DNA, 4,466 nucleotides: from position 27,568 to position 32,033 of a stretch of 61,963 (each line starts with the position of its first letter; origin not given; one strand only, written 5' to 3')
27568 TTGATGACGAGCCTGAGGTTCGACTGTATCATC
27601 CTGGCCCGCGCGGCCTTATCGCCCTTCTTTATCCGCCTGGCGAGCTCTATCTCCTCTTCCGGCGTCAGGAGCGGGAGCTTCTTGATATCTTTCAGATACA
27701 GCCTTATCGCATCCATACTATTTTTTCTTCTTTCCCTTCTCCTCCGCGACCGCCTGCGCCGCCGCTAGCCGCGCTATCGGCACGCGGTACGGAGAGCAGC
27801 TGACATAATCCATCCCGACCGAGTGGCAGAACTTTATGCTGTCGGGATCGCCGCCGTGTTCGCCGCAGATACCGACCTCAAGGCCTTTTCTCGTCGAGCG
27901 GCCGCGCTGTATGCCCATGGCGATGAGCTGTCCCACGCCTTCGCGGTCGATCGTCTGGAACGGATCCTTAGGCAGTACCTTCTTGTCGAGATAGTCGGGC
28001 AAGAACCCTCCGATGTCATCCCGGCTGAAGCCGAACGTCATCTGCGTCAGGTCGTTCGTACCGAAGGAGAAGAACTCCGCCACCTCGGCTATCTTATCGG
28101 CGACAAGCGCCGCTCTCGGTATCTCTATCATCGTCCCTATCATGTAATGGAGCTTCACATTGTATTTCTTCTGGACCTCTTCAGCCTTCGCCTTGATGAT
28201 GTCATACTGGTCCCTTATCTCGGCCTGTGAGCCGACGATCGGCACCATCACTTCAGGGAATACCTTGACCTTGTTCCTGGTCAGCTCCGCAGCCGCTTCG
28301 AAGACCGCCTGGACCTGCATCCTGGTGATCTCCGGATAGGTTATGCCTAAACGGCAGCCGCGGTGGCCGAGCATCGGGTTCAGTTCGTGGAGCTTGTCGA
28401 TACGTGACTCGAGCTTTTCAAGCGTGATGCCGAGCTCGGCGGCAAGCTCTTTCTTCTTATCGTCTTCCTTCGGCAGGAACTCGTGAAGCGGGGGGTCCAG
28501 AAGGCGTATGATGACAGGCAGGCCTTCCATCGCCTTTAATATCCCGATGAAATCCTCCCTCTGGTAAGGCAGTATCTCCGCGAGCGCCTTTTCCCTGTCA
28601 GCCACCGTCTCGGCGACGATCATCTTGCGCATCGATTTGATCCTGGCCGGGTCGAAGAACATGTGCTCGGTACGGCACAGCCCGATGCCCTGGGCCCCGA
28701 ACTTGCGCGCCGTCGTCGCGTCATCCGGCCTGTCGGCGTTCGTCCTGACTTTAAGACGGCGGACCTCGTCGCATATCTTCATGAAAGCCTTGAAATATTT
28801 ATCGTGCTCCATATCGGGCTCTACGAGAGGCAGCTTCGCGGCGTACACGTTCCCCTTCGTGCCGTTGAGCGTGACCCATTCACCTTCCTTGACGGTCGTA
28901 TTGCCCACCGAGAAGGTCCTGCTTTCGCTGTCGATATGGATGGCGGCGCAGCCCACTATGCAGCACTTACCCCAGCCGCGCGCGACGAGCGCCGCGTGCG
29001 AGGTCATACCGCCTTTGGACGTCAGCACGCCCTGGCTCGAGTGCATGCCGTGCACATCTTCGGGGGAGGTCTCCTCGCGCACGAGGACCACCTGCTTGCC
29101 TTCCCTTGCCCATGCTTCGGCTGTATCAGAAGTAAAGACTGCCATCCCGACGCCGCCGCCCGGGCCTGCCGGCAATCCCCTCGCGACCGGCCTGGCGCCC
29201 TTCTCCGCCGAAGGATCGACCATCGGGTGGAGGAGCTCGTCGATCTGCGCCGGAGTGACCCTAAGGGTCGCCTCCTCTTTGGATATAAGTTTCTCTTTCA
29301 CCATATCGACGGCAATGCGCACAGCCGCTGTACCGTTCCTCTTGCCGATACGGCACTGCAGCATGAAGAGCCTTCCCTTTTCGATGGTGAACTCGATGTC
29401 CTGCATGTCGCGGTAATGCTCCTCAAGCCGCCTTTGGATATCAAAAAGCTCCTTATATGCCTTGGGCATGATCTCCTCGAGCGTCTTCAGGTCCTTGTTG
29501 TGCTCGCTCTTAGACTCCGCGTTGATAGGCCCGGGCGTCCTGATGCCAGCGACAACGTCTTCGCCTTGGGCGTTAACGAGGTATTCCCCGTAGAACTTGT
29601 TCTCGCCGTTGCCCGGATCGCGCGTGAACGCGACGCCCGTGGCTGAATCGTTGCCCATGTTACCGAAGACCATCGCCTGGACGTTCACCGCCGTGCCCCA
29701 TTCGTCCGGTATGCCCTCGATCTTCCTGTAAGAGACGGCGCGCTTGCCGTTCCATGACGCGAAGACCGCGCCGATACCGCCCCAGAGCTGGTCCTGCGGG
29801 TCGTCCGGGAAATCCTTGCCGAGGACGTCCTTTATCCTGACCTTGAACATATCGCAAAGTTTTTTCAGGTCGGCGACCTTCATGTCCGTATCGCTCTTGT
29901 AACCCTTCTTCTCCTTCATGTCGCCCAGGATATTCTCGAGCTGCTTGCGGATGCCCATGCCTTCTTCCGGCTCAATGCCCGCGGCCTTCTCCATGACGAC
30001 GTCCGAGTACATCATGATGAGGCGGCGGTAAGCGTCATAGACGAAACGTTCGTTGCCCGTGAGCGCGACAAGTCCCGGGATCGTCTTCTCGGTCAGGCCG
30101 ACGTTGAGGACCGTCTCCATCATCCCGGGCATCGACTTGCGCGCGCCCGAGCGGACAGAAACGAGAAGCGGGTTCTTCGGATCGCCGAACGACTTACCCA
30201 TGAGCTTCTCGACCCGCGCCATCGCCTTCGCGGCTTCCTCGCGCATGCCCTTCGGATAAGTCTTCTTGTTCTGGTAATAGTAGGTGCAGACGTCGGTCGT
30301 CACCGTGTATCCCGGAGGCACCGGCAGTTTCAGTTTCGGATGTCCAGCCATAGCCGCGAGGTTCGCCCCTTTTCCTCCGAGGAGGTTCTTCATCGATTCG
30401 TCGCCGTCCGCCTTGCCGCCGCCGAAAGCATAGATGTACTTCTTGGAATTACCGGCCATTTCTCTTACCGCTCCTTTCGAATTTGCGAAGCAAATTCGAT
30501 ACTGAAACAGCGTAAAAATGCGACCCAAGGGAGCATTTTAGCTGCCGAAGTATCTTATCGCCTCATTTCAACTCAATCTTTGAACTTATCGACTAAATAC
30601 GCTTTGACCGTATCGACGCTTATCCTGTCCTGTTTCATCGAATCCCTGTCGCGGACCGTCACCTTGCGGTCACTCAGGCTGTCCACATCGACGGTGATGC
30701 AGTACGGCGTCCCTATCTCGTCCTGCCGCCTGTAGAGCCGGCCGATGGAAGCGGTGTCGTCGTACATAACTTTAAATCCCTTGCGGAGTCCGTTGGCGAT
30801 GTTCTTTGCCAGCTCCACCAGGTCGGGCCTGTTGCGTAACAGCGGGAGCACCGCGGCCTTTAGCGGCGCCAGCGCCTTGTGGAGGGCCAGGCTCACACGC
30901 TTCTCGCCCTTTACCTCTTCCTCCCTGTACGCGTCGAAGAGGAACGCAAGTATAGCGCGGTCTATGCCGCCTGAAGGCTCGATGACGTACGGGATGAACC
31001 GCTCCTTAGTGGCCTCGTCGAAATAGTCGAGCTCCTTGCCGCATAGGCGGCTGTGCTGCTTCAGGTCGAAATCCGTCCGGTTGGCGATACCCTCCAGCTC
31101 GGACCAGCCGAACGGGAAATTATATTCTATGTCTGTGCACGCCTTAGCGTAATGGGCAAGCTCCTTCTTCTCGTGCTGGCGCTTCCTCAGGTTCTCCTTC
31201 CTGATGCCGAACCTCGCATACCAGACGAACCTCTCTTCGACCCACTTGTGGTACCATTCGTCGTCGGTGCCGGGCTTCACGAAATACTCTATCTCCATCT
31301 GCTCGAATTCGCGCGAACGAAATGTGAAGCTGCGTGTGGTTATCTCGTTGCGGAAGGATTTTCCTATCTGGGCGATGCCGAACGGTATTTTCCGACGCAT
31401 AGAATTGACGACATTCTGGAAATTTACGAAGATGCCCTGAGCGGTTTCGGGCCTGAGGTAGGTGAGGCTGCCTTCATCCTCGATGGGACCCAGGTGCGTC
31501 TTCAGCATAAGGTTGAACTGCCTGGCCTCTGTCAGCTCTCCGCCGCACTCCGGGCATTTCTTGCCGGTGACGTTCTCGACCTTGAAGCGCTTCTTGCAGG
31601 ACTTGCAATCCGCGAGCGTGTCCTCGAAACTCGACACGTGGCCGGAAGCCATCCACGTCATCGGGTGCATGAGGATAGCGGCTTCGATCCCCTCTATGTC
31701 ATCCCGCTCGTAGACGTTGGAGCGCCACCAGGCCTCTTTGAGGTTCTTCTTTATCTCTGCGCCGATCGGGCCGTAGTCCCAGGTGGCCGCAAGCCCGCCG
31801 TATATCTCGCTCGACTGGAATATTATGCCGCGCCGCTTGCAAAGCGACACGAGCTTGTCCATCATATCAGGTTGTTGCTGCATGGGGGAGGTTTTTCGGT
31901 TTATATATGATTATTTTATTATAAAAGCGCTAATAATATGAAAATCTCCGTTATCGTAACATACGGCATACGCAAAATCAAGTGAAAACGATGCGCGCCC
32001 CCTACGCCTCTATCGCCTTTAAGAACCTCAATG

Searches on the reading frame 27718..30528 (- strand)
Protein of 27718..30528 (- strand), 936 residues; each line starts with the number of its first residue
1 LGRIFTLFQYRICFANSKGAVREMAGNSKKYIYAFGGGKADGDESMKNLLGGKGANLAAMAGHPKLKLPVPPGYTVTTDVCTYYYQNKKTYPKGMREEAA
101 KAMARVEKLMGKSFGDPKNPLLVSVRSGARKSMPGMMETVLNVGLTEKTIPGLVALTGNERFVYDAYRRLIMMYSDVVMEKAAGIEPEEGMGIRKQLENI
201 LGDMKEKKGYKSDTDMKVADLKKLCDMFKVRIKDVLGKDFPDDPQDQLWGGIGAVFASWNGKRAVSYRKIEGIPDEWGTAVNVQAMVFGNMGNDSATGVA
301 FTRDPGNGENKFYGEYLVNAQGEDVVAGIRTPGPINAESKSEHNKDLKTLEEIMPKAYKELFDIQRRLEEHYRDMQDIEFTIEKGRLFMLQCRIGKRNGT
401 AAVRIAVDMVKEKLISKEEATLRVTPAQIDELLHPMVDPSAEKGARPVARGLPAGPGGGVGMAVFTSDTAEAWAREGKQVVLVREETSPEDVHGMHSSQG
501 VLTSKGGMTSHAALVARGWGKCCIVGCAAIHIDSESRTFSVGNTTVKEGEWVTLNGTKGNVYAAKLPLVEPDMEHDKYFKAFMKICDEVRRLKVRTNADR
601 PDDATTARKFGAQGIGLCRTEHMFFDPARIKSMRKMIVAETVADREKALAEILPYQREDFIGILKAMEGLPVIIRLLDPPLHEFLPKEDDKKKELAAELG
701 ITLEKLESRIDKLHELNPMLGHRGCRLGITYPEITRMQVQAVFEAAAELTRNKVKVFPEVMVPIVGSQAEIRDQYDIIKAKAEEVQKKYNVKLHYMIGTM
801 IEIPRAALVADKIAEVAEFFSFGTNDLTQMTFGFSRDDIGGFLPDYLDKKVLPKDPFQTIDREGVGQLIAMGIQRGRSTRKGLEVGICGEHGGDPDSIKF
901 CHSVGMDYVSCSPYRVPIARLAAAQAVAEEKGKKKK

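Call 71: search_protein_families(library=pfam, proteins=[window:27718-30528:-], max_evalue=0.000001)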
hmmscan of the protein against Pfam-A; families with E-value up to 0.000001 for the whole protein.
window:27718-30528:- (936 aa): 3 families
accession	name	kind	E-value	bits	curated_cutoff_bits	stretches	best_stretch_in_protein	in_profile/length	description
PF02896.24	PEP-utilizers_C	-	4.3e-83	279.3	22.8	1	576-926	4-291/293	PEP-utilising enzyme, PEP-binding domain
PF01326.24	PPDK_N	-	7.6e-56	190.2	27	2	95-413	77-327/328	Pyruvate phosphate dikinase, AMP/ATP-binding domain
PF00391.29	PEP-utilizers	-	8e-23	80.3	23.1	1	478-559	3-72/72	PEP-utilising enzyme, mobile domain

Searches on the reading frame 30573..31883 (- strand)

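Call 71: search_protein_families(library=pfam, proteins=[window:30573-31883:-], max_evalue=0.000001)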
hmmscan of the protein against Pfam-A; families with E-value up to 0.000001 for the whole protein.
window:30573-31883:- (436 aa): 2 families
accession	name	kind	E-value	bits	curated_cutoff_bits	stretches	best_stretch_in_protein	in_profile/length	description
PF03129.25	HGTP_anticodon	-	4.7e-19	68.8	21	1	342-431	1-92/94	Anticodon binding domain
PF00587.30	tRNA-synt_2b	-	2.1e-13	51.2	29.3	1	138-315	8-176/179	tRNA synthetase class II core domain (G, H, P, S and T)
